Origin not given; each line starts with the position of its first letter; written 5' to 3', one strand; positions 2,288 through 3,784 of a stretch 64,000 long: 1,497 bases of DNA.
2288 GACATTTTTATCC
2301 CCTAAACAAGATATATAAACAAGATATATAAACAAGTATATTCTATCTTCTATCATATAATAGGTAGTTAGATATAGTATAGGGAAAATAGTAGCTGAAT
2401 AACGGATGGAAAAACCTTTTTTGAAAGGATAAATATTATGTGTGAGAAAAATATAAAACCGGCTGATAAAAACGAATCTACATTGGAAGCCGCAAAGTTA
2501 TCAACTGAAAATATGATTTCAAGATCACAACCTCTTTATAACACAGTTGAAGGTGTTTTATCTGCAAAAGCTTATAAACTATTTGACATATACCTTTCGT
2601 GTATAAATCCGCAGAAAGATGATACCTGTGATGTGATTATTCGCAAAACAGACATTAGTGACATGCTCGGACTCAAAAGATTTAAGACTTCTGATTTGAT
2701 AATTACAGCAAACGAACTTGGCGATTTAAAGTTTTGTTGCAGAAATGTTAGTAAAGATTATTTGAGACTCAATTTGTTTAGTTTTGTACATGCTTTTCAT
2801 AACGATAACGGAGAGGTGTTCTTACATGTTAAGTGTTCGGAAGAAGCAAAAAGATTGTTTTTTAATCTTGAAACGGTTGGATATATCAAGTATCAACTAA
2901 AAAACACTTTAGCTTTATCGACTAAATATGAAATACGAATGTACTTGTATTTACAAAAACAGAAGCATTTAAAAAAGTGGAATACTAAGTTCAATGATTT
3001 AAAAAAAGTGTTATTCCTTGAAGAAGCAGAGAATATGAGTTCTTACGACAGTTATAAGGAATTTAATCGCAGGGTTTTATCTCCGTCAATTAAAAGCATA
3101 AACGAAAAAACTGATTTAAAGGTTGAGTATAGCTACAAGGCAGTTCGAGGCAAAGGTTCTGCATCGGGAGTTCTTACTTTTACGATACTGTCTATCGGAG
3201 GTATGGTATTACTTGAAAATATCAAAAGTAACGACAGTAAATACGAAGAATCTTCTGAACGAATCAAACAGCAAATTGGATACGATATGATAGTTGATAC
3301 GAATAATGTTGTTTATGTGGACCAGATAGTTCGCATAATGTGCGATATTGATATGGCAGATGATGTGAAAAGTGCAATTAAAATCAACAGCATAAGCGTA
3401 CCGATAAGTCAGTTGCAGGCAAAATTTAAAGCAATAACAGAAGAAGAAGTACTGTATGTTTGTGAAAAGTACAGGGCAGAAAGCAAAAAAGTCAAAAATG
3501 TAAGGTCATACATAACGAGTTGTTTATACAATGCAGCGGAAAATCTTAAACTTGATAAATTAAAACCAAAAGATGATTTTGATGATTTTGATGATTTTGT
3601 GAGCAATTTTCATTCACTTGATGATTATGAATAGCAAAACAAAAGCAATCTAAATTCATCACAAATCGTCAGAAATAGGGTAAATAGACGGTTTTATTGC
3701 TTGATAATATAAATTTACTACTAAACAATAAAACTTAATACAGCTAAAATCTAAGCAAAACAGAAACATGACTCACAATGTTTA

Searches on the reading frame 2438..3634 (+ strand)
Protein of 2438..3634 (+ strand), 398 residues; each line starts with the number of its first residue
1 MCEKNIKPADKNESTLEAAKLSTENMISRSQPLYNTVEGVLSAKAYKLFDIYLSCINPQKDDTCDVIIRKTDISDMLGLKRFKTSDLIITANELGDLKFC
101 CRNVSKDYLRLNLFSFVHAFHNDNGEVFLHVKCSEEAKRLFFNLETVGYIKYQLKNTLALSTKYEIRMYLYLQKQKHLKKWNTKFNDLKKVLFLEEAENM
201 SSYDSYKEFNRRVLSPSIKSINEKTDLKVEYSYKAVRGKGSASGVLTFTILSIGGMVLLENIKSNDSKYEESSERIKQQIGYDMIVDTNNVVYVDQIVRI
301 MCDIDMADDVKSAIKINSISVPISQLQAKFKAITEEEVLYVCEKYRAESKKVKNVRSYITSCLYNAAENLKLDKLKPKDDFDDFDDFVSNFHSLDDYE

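Call 23: search_protein_families(library=pfam, proteins=[window:2438-3634:+], max_evalue=0.001)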
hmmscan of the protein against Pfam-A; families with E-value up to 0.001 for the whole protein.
window:2438-3634:+ (398 aa): 3 families
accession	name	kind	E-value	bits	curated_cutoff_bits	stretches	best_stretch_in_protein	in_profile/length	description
PF01051.27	Rep3_N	-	2.6e-12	47.8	22.4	1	38-172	12-140/141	Initiator Replication protein, WH1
PF21205.3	Rep3_C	-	8.2e-11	42.4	21.1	1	185-240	2-49/59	Initiator Rep protein, WH2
PF19481.4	DUF6017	-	0.00015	22.4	27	1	267-368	30-131/148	Family of unknown function (DUF6017)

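Call 51: find_encoding_contigs(protein=window:2438-3634:+, flank=10000, max_places=3)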
Protein window:2438-3634:+ (398 aa): 24 contigs read that carry it; 3 places shown.
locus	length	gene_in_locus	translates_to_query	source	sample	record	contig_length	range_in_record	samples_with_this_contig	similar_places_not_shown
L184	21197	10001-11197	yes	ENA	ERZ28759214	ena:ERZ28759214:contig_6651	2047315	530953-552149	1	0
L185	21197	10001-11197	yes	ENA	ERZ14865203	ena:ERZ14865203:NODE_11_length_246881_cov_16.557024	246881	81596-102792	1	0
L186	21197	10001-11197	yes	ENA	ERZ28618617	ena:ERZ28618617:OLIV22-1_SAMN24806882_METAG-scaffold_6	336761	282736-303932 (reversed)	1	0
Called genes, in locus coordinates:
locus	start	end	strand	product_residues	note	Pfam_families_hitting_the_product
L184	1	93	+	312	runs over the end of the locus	-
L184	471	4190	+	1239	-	PF13620:CarboxypepD_reg (faint), PF20610:TED_2 (weak), PF17802:SpaA, PF05738:Cna_B (faint), PF17802:SpaA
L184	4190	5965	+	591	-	PF16555:GramPos_pilinD1, PF17802:SpaA, PF20623:Sgo0707_N2, PF17802:SpaA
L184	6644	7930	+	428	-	-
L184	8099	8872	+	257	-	PF04203:Sortase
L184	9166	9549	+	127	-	-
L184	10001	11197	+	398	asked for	PF01051:Rep3_N, PF21205:Rep3_C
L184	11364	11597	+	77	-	-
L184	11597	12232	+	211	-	-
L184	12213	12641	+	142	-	-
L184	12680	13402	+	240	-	-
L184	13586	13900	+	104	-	PF04956:TrbC, PF26635:DUF8208 (weak)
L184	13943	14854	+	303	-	-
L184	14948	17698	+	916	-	PF26635:DUF8208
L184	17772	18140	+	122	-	PF17332:DUF5592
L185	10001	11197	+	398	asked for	PF01051:Rep3_N, PF21205:Rep3_C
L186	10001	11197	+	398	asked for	PF01051:Rep3_N, PF21205:Rep3_C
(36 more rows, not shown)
